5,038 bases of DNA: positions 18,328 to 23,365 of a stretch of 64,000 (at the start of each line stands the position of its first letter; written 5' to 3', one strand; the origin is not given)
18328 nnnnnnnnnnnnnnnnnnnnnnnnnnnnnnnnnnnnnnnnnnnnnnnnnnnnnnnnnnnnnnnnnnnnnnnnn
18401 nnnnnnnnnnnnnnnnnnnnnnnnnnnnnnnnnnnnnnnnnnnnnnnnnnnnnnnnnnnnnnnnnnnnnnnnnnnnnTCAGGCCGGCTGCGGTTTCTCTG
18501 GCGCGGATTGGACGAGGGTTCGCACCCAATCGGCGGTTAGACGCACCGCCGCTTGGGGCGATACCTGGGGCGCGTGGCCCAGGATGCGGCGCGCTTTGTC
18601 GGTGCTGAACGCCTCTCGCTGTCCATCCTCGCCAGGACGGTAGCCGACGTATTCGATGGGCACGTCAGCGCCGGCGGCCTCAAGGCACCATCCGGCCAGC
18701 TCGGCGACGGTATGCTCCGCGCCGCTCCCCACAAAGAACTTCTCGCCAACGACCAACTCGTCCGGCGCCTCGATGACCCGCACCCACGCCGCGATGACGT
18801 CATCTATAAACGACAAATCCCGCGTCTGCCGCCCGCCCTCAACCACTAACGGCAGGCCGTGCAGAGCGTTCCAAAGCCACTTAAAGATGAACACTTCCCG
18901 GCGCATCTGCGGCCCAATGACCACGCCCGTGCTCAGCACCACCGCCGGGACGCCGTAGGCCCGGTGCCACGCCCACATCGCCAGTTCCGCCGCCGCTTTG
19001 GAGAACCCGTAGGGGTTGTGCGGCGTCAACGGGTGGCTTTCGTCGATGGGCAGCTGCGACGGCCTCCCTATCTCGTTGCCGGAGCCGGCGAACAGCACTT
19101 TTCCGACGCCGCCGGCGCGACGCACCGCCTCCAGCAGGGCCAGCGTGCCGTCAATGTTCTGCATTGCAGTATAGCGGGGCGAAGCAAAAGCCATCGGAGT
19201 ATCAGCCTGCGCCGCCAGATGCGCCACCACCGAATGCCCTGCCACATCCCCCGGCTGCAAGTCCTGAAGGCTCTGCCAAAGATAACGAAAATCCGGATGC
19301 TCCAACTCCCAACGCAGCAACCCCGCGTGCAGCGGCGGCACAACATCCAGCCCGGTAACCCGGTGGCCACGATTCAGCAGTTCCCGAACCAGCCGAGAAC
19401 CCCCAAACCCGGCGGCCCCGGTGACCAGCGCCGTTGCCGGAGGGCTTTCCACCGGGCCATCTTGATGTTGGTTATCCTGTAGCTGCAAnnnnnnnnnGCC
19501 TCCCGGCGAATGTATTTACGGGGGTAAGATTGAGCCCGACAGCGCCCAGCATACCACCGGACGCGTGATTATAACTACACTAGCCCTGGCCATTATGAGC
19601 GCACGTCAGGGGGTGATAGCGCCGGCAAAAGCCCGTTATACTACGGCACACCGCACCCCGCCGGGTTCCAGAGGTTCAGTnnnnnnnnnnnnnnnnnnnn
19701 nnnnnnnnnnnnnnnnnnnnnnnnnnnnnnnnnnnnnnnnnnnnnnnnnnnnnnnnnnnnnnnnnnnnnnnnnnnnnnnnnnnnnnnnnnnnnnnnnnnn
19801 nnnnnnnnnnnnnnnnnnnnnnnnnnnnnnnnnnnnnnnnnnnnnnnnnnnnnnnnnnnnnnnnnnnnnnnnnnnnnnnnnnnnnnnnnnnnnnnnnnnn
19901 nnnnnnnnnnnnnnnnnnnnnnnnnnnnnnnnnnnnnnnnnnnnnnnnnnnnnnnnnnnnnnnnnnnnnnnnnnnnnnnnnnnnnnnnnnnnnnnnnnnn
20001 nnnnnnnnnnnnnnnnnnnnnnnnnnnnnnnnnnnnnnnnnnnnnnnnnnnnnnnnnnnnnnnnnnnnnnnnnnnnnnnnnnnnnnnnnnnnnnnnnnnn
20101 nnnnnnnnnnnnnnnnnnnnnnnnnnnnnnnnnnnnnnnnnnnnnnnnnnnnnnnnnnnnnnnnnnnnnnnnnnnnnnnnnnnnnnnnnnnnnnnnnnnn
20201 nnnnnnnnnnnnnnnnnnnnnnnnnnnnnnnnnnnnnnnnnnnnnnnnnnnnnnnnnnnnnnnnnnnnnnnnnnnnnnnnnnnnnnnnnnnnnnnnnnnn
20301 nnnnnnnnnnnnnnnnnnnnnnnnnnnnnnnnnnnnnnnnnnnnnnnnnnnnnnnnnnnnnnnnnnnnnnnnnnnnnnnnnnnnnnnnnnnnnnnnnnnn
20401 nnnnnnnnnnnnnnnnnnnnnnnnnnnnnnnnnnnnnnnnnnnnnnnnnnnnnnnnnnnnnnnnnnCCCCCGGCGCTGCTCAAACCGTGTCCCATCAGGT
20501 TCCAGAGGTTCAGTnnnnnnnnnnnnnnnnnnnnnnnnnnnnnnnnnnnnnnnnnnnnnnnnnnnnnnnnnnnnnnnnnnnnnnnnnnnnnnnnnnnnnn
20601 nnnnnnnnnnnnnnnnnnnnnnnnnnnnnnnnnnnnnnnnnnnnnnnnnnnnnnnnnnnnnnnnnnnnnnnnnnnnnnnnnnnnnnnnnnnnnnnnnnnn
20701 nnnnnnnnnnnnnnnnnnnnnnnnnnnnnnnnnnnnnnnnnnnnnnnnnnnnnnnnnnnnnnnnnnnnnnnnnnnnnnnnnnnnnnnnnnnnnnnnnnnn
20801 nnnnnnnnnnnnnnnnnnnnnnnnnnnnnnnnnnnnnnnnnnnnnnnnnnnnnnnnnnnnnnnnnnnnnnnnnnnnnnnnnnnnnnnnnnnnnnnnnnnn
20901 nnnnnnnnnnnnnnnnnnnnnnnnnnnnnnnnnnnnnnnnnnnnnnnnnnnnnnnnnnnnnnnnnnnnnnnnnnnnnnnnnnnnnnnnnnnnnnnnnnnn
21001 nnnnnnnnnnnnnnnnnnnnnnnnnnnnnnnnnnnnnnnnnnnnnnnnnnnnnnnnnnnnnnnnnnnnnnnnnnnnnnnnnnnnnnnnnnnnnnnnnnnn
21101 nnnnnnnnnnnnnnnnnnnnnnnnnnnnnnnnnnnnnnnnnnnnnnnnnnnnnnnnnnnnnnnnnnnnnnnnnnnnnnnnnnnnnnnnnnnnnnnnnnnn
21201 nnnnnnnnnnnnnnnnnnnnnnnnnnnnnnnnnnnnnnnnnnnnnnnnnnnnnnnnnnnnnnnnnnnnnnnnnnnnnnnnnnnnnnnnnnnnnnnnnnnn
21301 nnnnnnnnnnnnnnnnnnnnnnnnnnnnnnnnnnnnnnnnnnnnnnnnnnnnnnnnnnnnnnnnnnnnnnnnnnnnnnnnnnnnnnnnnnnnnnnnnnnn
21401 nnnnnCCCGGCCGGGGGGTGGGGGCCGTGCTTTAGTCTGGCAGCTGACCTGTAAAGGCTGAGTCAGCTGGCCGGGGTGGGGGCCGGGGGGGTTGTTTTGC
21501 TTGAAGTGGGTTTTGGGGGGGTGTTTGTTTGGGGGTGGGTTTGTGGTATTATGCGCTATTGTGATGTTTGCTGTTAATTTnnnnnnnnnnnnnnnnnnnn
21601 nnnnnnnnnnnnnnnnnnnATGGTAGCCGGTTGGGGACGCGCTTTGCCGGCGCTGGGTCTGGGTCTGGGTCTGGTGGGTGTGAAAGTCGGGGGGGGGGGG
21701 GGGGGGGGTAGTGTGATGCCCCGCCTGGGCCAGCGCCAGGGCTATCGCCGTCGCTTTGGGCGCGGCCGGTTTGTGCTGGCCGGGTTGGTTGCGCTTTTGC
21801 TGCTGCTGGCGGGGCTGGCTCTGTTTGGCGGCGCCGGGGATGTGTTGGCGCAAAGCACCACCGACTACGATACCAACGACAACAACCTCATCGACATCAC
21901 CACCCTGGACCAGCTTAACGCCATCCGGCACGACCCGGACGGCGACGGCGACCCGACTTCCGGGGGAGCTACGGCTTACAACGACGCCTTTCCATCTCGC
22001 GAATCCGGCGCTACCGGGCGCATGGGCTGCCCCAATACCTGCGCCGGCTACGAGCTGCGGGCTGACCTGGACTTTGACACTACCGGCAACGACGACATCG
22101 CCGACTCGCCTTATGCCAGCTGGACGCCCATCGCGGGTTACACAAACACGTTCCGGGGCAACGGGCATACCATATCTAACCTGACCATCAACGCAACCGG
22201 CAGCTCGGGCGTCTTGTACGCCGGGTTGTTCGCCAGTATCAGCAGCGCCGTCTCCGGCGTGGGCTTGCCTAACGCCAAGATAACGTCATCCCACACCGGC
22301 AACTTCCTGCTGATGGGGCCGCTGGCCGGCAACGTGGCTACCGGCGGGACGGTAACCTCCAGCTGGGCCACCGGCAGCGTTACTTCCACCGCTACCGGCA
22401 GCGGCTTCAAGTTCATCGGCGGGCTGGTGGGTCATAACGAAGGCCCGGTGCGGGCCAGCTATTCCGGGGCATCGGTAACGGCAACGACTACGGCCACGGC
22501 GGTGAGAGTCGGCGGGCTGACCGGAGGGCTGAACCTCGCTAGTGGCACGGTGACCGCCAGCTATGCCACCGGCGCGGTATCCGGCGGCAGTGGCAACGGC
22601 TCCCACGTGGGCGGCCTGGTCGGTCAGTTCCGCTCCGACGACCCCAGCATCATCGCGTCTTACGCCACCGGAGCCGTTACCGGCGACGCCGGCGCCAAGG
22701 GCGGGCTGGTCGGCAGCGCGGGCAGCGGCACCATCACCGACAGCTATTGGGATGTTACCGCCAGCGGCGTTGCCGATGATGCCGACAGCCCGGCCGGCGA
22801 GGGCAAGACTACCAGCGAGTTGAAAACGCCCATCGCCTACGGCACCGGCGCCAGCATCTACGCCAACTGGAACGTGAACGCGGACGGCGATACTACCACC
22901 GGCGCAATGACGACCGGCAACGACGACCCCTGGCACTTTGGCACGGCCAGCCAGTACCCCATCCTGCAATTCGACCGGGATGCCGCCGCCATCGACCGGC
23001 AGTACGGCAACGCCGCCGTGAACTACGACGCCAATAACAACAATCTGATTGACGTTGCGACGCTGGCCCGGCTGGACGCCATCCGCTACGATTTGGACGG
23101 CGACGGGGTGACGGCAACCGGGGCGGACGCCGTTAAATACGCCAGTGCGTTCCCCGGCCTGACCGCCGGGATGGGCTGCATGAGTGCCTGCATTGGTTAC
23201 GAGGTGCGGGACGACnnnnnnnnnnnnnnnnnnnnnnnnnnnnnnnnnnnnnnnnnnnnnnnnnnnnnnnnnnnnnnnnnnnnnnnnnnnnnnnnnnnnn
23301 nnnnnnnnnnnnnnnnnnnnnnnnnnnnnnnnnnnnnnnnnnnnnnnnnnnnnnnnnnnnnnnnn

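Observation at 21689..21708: G20 homopolymer ending 7 nt before the giant gene's start codon: candidate slipped-strand expression switch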

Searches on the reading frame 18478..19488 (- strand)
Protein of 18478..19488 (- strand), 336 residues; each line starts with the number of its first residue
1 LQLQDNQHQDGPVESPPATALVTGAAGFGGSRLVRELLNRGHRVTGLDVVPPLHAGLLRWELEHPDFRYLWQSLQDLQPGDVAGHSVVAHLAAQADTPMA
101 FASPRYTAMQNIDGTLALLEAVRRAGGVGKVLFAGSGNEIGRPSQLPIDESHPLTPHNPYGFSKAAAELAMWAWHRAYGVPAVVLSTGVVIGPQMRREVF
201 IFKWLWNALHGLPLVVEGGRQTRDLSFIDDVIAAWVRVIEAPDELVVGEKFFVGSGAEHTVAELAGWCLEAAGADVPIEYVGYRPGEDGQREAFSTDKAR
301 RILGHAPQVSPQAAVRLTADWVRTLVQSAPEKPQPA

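Call 47: find_encoding_contigs(protein=window:18478-19488:-, flank=3500, max_places=10)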
Protein window:18478-19488:- (336 aa): 3 contigs read that carry it; 2 places shown.
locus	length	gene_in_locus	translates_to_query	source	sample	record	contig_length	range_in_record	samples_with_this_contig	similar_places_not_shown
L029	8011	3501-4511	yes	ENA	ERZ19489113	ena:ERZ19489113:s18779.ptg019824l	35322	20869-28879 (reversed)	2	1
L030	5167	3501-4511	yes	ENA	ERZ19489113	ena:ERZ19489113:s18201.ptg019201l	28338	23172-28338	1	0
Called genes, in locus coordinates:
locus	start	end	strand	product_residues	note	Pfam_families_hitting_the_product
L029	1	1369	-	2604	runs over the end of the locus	?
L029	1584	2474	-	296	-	PF05685:Uma2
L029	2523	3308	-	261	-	PF05685:Uma2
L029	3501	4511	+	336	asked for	PF01073:3Beta_HSD (weak), PF01370:Epimerase, PF02719:Polysacc_synt_2 (faint), PF16363:GDP_Man_Dehyd, PF07993:NAD_binding_4 (faint)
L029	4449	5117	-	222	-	PF00300:His_Phos_1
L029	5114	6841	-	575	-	-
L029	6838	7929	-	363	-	PF04055:Radical_SAM, PF13186:SPASM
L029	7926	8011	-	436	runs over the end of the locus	PF13439:Glyco_transf_4, PF13579:Glyco_trans_4_4, PF20706:GT4-conflict, PF00534:Glycos_transf_1, PF13692:Glyco_trans_1_4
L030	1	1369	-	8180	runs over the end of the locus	?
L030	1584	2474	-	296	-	PF05685:Uma2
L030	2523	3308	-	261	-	PF05685:Uma2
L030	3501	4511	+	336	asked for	PF01073:3Beta_HSD (weak), PF01370:Epimerase, PF02719:Polysacc_synt_2 (faint), PF16363:GDP_Man_Dehyd, PF07993:NAD_binding_4 (faint)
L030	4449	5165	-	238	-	?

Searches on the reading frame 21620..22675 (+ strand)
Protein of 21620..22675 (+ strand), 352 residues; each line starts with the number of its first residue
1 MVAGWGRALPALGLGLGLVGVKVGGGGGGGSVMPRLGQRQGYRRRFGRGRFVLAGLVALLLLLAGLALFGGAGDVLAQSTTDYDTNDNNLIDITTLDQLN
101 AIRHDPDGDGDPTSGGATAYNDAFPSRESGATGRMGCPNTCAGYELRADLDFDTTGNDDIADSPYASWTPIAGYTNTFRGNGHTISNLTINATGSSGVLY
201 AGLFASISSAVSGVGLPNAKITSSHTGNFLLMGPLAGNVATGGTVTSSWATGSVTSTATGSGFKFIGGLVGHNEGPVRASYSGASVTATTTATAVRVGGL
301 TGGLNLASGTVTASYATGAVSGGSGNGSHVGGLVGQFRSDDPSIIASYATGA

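Call 29: find_homologous_proteins(query=window:21620-22675:+)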
Query window:21620-22675:+ (352 aa): 1312 proteins with E <= 0.001 among 8000 candidates; the best 120 are listed.
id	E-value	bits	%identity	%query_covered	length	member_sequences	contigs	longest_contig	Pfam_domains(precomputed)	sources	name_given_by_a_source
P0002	9.1e-122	425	77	77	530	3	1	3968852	-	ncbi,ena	-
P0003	1.9e-68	249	45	77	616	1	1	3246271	-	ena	-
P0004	6.2e-66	241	42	77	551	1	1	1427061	-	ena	-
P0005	3.4e-65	239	52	77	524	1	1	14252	PF07581.18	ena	-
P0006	4.0e-65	239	56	71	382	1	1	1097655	PF07581.18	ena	-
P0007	1.9e-63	233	43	77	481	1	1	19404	-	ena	-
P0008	2.4e-63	233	43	73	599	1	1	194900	PF07581.18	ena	-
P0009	6.6e-62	228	53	77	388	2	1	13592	-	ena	-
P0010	1.1e-58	217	54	70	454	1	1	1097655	-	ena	-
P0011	1.6e-58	217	58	62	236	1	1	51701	PF07581.18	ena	-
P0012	6.9e-58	215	57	56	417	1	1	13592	-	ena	-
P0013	3.0e-57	213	45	76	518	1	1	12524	-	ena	-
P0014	4.1e-56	209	52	77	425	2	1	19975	PF07581.18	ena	-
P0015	1.9e-52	197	38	78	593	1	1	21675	PF07581.18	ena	-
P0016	6.7e-52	195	45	86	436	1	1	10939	PF07581.18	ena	-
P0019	1.2e-49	188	46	79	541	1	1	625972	-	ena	-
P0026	1.6e-47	181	44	79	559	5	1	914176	-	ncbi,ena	-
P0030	2.0e-46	177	45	76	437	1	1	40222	-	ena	-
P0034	1.5e-44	171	45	78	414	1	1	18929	PF07581.18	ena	-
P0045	2.1e-41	161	44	76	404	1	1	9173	-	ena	-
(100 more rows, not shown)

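Call 31: find_encoding_contigs(protein=P0002, flank=1500, max_places=10)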
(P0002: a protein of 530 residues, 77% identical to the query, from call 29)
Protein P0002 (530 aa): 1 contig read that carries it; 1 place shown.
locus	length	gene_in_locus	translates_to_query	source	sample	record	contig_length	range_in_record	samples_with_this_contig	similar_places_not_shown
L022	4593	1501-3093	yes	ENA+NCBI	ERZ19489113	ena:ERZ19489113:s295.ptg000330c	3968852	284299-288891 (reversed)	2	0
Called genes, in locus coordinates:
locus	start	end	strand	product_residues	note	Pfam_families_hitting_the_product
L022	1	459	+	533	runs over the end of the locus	PF02730:AFOR_N, PF01314:AFOR_C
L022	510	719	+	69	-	PF01314:AFOR_C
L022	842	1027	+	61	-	-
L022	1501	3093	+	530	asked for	-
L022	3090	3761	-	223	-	PF00872:Transposase_mut (faint)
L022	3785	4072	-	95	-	-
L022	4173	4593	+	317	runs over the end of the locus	-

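Call 32: find_encoding_contigs(protein=P0005, flank=1500, max_places=10)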
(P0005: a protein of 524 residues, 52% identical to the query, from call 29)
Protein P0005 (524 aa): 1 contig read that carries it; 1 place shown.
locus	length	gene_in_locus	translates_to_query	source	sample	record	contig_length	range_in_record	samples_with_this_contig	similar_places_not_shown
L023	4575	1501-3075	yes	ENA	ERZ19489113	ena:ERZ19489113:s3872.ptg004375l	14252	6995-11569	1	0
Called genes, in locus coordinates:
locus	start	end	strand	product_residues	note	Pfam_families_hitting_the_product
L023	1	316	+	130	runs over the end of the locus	PF01314:AFOR_C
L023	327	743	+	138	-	PF01314:AFOR_C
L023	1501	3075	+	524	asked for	PF07581:Glug (faint)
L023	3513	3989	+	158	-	-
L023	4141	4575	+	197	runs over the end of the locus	-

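Call 41: find_encoding_contigs(protein=P0045, flank=1200, max_places=10)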
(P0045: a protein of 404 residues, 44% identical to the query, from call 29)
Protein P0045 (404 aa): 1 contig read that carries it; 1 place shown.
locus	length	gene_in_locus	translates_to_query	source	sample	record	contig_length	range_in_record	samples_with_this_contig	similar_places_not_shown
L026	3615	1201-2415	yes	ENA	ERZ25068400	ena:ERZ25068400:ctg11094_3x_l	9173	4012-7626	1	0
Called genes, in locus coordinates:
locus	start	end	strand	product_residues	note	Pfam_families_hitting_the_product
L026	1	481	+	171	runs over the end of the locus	PF05942:PaREP1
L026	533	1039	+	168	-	PF05942:PaREP1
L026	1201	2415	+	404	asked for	-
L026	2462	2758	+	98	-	-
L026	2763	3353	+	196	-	-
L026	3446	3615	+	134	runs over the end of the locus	-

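Call 42: find_encoding_contigs(protein=P0034, flank=1200, max_places=10)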
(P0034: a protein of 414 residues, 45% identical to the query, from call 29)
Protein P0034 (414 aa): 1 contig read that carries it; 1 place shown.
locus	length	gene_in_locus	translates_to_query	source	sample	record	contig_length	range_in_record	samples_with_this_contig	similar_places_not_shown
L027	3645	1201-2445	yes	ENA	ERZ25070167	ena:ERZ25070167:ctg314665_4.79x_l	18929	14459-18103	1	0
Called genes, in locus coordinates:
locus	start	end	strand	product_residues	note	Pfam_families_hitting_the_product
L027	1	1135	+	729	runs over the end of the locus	PF05378:Hydant_A_N, PF01968:Hydantoinase_A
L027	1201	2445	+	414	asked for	PF07581:Glug (faint)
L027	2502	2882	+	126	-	-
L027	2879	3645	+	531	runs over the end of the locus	?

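Call 43: find_encoding_contigs(protein=P0030, flank=1200, max_places=10)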
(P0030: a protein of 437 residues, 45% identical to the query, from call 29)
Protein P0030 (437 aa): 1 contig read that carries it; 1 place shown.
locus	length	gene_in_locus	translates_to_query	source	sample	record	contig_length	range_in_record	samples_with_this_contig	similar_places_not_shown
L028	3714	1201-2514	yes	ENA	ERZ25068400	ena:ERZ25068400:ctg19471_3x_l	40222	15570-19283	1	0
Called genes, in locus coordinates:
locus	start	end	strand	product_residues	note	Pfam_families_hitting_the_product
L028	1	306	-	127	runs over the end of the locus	PF13749:HATPase_c_4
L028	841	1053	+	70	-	-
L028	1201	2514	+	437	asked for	-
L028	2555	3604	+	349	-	-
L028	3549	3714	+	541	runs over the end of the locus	PF07581:Glug (faint)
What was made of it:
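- L026-L028 come from 3-5x coverage contigs (calls 41-43).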

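Call 61: find_encoding_contigs(protein=P0019, flank=1000, max_places=10)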
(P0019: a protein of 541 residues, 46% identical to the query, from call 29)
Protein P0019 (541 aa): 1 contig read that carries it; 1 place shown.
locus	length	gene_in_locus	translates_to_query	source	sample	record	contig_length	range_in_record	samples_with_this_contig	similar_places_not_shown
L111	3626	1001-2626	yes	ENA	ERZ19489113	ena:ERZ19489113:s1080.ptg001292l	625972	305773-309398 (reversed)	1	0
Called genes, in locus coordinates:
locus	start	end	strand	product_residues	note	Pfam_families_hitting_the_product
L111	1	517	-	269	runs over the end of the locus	-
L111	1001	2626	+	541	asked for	-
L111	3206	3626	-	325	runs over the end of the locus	PF26550:Tricorn_2nd (weak), PF26549:Tricorn_N (weak), PF07676:PD40, PF26550:Tricorn_2nd, PF25174:Beta-prop_THOC3, PF26549:Tricorn_N, PF07676:PD40, PF26549:Tricorn_N, +7 more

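Call 62: find_encoding_contigs(protein=P0026, flank=1000, max_places=10)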
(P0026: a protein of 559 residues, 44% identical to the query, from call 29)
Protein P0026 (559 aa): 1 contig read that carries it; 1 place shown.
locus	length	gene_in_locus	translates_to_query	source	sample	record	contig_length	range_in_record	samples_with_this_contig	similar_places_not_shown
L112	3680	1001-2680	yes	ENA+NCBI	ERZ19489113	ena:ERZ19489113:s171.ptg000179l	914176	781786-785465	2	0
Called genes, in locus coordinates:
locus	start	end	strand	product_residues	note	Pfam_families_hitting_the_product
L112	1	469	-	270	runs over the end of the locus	-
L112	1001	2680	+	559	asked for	-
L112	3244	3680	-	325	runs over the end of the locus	-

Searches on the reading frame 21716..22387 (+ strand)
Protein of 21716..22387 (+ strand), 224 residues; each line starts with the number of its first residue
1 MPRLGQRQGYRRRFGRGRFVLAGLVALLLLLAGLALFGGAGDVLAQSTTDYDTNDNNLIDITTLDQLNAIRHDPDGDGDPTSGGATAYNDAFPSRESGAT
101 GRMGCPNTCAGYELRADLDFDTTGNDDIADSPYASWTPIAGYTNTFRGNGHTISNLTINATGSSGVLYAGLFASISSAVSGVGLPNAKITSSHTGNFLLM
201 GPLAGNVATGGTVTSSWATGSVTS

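Call 55: find_related_loci(query=window:21716-22387:+, collection=metagenome_contigs, flank=1500)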
Query seq(224 aa) (224 aa) in metagenome_contigs; peptide patterns used: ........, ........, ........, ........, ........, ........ (x = any residue, [..] = any of these).
600 stretches matched a pattern (row limit reached: there are more); 134 encode a relative of the query (tblastn E <= 1e-3); the best 80 are kept; 80 distinct loci.
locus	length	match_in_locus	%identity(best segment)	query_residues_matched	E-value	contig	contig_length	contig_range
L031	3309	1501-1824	50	58-159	2e-22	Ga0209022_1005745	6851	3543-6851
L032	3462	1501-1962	32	50-205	3e-11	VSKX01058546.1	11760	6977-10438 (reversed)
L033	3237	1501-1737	38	105-195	2e-10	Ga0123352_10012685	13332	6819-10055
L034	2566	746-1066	34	113-221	3e-10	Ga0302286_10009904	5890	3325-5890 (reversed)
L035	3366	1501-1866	36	107-222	6e-9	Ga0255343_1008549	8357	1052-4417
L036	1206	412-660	39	137-223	4e-9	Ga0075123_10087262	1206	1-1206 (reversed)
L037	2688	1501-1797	40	131-222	9e-9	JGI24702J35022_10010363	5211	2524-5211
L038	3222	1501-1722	44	142-223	2e-8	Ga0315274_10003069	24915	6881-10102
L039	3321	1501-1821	30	64-176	8e-9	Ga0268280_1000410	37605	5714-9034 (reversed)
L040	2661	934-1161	38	142-224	3e-8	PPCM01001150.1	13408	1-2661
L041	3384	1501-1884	31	112-224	4e-8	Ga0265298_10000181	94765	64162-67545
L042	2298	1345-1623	41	125-222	3e-8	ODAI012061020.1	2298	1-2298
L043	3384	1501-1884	31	112-224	4e-8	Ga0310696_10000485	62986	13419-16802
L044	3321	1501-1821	38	112-223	3e-8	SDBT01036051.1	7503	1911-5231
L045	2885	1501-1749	42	137-223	4e-8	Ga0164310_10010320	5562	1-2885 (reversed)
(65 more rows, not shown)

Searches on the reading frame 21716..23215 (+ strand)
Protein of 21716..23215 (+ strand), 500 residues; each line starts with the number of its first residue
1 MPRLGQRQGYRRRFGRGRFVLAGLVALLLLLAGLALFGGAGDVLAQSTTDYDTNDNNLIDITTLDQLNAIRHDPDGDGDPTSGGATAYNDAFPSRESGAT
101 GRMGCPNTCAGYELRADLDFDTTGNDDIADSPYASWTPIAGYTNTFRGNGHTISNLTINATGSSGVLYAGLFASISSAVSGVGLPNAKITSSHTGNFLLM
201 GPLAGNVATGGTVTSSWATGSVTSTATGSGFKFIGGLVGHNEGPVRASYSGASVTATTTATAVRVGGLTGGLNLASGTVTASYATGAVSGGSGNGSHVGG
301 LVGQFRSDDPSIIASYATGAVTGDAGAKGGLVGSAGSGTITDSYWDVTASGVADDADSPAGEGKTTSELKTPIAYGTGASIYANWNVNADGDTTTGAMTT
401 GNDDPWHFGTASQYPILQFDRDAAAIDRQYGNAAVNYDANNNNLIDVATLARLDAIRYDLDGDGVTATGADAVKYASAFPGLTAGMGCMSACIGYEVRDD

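Call 19: find_related_loci(query=window:21716-23215:+, collection=genome_contigs, flank=4000)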
Query window:21716-23215:+ (500 aa) in genome_contigs; peptide patterns used: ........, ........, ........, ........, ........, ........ (x = any residue, [..] = any of these).
116 stretches matched a pattern; 17 encode a relative of the query (tblastn E <= 1e-3); 17 distinct loci.
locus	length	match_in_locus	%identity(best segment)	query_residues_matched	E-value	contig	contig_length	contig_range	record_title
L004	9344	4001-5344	61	49-500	7e-158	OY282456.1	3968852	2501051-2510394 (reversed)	MAG: uncultured Dehalococcoidia bacterium genome assembly, chromosome: 1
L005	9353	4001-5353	60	42-500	1e-142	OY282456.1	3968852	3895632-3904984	MAG: uncultured Dehalococcoidia bacterium genome assembly, chromosome: 1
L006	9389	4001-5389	45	2-500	2e-95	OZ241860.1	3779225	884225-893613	MAG: Dehalococcoidia bacterium isolate 622caf9c-9a0b-40dd-93ad-3e8d7e620a5e genome assembly, chromosome: 1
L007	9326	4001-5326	42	32-500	2e-82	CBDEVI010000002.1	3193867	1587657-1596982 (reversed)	MAG: Chloroflexota bacterium isolate f820a594-4fe9-4b7b-8cc4-7fafcfd9b253 genome assembly, contig: contig_2, whole genom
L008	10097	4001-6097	45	47-500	3e-80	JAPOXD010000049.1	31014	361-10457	MAG: Chloroflexota bacterium isolate COS3_bin_17 NODE_507_length_31014_cov_43.3654, whole genome shotgun sequence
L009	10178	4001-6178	41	50-500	3e-77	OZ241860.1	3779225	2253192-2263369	MAG: Dehalococcoidia bacterium isolate 622caf9c-9a0b-40dd-93ad-3e8d7e620a5e genome assembly, chromosome: 1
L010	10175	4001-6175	40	46-500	9e-75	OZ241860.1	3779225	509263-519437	MAG: Dehalococcoidia bacterium isolate 622caf9c-9a0b-40dd-93ad-3e8d7e620a5e genome assembly, chromosome: 1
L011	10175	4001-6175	40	46-500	2e-73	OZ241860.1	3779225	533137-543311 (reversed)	MAG: Dehalococcoidia bacterium isolate 622caf9c-9a0b-40dd-93ad-3e8d7e620a5e genome assembly, chromosome: 1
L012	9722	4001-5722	41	58-500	7e-91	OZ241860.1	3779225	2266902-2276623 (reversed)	MAG: Dehalococcoidia bacterium isolate 622caf9c-9a0b-40dd-93ad-3e8d7e620a5e genome assembly, chromosome: 1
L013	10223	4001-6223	41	50-500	7e-70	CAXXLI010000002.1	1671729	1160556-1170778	MAG: Dehalococcoidia bacterium isolate 9897fa5f-a7d9-472a-8fac-ec7462edf643 genome assembly, contig: contig_2, whole gen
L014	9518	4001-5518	40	46-500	1e-68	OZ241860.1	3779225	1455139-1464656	MAG: Dehalococcoidia bacterium isolate 622caf9c-9a0b-40dd-93ad-3e8d7e620a5e genome assembly, chromosome: 1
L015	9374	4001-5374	40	45-497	2e-64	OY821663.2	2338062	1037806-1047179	MAG: Dehalococcoidia bacterium isolate 04ec0ed8-798b-4585-a8de-e3c995a4e665 genome assembly, chromosome: 1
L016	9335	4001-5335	41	50-498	5e-61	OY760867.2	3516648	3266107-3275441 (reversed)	MAG: Dehalococcoidia bacterium isolate ec36dd00-29ce-491f-9a3f-6816ace52b4b genome assembly, chromosome: 1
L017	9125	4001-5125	36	43-497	4e-51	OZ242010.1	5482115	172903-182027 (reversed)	MAG: Candidatus Latescibacterota bacterium isolate 318c57a3-5c92-4b38-acc3-b9680ed3e2d2 genome assembly, chromosome: 1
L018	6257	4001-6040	38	46-500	6e-68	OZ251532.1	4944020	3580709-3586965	MAG: Candidatus Azotimanducaceae bacterium isolate 57f058be-dce8-4abd-a7af-688bdaf99d17 genome assembly, chromosome: 1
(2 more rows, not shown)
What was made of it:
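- Tried and rejected: "Sponge symbiont" is therefore an inference from the kinds of MAGs that share the family (call 19).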

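Call 72: search_protein_families(library=pfam, proteins=[L006:3126-3764:+], max_evalue=0.001)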
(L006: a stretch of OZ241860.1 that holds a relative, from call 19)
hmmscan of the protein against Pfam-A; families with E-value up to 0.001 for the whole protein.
L006:3126-3764:+ (212 aa): 1 family
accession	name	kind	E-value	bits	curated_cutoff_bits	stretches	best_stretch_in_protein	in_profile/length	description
PF05942.16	PaREP1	-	6e-13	49.2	24.4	1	89-184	5-103/115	Archaeal PaREP1/PaREP8 family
